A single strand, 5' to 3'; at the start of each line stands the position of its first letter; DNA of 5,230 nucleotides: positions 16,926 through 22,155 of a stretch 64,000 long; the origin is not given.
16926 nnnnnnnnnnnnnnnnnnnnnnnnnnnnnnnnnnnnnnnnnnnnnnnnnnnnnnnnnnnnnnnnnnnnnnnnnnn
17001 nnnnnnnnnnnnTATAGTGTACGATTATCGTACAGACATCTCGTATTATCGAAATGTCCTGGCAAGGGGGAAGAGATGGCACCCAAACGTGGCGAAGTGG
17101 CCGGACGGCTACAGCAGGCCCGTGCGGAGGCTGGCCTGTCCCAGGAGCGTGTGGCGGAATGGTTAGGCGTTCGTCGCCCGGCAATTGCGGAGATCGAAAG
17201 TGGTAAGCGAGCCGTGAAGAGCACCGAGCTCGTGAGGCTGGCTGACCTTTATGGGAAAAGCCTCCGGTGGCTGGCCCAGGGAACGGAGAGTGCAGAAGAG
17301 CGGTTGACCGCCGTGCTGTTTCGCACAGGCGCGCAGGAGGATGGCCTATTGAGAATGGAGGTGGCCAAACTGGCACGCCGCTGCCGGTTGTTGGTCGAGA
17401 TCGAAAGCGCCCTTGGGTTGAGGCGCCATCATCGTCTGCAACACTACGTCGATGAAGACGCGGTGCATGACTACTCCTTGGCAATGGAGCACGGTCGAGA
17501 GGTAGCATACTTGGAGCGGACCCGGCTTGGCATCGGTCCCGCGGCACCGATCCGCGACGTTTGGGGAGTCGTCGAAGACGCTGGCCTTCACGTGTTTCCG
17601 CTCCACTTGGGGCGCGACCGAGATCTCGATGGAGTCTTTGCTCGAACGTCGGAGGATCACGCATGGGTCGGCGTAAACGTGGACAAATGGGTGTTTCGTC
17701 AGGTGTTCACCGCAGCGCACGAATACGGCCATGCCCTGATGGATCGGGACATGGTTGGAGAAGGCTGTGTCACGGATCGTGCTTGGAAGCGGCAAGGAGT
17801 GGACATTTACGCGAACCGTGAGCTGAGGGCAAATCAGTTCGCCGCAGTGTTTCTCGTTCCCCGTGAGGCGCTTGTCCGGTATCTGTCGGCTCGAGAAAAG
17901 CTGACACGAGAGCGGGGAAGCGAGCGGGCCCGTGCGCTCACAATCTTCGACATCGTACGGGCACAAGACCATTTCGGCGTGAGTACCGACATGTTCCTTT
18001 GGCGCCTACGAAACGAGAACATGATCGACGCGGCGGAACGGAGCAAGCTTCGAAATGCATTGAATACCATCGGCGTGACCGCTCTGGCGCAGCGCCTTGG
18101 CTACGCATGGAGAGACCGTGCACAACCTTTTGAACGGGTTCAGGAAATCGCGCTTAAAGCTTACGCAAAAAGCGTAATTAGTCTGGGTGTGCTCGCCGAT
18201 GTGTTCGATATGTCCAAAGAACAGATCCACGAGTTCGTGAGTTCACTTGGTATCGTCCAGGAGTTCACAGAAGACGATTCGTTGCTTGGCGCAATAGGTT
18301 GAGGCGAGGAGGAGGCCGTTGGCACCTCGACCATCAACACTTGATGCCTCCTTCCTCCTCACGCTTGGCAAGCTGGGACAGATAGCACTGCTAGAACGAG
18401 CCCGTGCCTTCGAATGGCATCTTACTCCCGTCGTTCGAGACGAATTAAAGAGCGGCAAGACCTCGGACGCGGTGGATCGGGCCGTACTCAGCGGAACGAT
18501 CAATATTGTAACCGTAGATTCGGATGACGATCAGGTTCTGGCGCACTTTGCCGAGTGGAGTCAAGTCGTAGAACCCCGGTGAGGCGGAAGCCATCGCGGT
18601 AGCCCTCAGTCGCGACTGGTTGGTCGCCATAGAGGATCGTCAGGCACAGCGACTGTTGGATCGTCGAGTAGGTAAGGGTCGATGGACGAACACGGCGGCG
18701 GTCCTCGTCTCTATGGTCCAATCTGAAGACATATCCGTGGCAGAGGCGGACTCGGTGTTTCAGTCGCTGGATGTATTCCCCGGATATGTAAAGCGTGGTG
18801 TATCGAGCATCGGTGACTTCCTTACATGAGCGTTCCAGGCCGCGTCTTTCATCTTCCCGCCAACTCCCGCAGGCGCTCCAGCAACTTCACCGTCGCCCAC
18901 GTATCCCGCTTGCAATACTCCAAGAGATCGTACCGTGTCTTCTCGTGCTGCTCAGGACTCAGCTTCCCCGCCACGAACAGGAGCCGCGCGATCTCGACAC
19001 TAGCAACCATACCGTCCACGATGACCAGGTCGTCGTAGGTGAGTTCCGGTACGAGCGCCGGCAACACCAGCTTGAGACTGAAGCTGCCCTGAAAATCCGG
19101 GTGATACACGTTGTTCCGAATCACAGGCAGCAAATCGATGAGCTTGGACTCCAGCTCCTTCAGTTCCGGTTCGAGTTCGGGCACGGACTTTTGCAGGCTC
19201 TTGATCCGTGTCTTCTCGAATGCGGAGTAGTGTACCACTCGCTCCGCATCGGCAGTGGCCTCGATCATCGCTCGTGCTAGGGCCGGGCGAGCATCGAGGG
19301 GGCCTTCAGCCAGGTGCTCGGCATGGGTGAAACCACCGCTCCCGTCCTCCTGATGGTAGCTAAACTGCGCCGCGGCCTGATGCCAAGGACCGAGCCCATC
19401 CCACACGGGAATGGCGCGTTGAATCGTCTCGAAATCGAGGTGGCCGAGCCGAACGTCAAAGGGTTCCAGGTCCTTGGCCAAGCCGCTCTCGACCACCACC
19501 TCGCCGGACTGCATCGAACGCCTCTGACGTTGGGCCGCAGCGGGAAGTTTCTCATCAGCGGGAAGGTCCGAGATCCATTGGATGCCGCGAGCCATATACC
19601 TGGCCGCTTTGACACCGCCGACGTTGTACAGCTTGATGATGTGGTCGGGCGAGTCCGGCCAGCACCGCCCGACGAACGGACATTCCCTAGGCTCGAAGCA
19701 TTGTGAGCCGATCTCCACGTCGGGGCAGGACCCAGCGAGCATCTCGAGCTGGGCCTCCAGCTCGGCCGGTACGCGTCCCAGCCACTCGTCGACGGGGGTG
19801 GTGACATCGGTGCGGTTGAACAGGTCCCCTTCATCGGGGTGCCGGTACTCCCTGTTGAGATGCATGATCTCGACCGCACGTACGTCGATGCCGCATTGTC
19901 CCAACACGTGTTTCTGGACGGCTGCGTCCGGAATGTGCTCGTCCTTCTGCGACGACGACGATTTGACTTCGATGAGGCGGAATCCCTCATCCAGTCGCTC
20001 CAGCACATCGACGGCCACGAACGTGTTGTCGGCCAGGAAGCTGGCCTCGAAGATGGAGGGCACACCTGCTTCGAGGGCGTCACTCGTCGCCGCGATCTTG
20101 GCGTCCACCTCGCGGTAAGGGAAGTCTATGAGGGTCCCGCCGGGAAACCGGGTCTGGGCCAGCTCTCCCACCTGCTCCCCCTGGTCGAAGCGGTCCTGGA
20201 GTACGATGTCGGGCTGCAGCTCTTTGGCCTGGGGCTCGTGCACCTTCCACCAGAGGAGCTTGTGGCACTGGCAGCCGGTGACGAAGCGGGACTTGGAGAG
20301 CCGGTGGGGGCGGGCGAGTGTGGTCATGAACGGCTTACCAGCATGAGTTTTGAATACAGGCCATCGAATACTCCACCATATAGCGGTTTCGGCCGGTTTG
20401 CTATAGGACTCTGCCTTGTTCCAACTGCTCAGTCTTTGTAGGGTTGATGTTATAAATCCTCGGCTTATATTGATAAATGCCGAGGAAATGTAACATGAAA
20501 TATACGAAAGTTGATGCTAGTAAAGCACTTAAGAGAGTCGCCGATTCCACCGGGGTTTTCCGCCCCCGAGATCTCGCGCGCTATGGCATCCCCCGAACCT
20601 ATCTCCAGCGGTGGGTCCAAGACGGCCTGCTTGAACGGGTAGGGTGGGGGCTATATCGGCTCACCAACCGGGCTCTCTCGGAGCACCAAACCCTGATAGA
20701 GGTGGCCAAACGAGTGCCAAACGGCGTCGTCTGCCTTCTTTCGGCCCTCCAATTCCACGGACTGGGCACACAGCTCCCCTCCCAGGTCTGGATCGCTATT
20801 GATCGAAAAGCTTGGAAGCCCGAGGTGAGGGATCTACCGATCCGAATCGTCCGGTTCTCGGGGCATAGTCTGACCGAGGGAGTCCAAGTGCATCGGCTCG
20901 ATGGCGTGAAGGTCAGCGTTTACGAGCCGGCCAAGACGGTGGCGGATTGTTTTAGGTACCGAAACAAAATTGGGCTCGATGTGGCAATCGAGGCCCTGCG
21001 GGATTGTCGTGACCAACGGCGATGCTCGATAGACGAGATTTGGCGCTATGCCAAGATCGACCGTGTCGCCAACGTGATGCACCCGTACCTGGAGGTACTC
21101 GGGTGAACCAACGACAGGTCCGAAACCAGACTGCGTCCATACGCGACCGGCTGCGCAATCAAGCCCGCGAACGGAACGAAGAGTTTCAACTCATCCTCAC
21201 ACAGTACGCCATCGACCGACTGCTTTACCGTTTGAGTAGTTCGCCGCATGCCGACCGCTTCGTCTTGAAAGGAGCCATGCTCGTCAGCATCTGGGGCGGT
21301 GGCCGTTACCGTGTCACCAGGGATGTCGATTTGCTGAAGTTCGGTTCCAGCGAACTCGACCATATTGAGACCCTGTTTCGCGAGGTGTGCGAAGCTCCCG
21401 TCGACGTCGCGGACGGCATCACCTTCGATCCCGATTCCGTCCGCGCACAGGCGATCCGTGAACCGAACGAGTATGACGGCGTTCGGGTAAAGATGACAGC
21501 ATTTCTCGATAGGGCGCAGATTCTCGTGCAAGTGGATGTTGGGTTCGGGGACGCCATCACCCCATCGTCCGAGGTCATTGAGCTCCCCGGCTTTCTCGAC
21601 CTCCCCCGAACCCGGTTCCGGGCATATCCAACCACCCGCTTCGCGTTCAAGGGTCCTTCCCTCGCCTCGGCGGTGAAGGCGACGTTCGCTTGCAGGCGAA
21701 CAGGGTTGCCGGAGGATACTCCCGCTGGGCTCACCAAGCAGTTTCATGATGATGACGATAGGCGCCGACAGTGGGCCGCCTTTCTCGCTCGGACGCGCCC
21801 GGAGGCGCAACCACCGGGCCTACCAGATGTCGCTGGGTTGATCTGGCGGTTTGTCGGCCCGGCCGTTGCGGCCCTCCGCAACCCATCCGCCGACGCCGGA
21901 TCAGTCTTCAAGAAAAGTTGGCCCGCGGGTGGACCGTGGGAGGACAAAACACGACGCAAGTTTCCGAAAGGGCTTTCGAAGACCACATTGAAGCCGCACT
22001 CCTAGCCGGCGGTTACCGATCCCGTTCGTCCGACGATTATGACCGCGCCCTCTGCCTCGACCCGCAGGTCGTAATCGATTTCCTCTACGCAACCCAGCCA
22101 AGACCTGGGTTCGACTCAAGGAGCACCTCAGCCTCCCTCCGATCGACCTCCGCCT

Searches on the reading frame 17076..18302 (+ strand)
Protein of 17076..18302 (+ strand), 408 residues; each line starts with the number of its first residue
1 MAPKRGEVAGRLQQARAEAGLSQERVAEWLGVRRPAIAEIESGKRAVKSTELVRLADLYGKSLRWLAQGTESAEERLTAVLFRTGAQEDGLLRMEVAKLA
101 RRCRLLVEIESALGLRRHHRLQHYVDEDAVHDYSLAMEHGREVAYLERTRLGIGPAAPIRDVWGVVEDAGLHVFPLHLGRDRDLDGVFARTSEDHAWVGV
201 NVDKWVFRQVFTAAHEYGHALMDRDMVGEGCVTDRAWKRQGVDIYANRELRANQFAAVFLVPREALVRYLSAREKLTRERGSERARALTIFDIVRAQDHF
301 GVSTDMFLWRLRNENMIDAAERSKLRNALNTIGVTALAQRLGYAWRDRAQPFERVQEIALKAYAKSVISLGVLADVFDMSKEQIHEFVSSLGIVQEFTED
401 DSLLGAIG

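Call 15: search_protein_families(library=pfam, proteins=[window:17076-18302:+], max_evalue=0.001)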
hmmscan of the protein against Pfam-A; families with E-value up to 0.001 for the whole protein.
window:17076-18302:+ (408 aa): 6 families
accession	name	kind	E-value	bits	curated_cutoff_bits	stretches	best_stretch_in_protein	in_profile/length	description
PF01381.28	HTH_3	-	3.1e-13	50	23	1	12-66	1-55/55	Helix-turn-helix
PF13560.12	HTH_31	-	5.2e-11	43.1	27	1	8-60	2-55/64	Helix-turn-helix domain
PF06114.19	Peptidase_M78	-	2.1e-09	37.6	22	1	191-311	26-122/123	IrrE N-terminal-like domain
PF12844.13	HTH_19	-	3.3e-09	37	30.2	1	11-70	3-62/64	Helix-turn-helix domain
PF03683.19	UPF0175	-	1.7e-05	24.8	27.9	1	352-401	14-68/75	Uncharacterised protein family (UPF0175)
PF13413.12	HTH_25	-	0.00057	20.1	24.6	0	11-44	1-34/62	Helix-turn-helix domain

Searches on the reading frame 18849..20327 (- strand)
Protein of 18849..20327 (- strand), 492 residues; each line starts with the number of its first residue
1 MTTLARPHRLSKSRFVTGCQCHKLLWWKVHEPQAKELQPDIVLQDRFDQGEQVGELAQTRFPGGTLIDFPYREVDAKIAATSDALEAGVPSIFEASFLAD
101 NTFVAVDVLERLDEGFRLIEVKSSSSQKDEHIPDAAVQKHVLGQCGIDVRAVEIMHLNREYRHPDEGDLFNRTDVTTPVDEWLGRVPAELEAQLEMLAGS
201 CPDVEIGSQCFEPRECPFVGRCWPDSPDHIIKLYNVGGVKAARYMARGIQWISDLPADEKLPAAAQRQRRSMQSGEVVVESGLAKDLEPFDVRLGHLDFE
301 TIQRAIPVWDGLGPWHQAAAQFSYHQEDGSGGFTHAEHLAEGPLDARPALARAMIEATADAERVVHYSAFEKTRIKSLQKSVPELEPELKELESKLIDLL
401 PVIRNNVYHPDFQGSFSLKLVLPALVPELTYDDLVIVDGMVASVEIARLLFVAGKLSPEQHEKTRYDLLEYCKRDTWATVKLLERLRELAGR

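Call 74: search_protein_families(library=pfam, proteins=[window:18849-20327:-], max_evalue=0.001)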
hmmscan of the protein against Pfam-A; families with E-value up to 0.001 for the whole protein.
window:18849-20327:- (492 aa): 2 families
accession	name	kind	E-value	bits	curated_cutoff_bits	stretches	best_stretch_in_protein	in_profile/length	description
PF11074.14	DUF2779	-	5.7e-30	104.6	23.3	1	296-417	2-126/126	Domain of unknown function(DUF2779)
PF13482.12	RNase_H_2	-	0.00093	19.6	22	0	311-486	9-164/165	RNase_H superfamily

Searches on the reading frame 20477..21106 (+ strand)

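Call 74: search_protein_families(library=pfam, proteins=[window:20477-21106:+], max_evalue=0.001)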
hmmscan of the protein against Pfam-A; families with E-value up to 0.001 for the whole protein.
window:20477-21106:+ (209 aa): 2 families
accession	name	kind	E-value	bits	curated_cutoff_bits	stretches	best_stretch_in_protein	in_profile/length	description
PF13338.12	AbiEi_4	-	9.4e-12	45.3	25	1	18-63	3-49/49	Transcriptional regulator, AbiEi antitoxin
PF17194.10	AbiEi_3_N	-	0.00017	22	26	1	27-100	17-91/93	Transcriptional regulator, AbiEi antitoxin N-terminal domain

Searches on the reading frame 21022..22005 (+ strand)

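Call 74: search_protein_families(library=pfam, proteins=[window:21022-22005:+], max_evalue=0.001)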
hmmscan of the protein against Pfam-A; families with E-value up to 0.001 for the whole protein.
window:21022-22005:+ (327 aa): 1 family
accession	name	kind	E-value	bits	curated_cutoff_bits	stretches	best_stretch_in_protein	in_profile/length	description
PF08843.17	AbiEii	-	4.2e-26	92.8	22.5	1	66-205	1-139/238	Nucleotidyl transferase AbiEii toxin, Type IV TA system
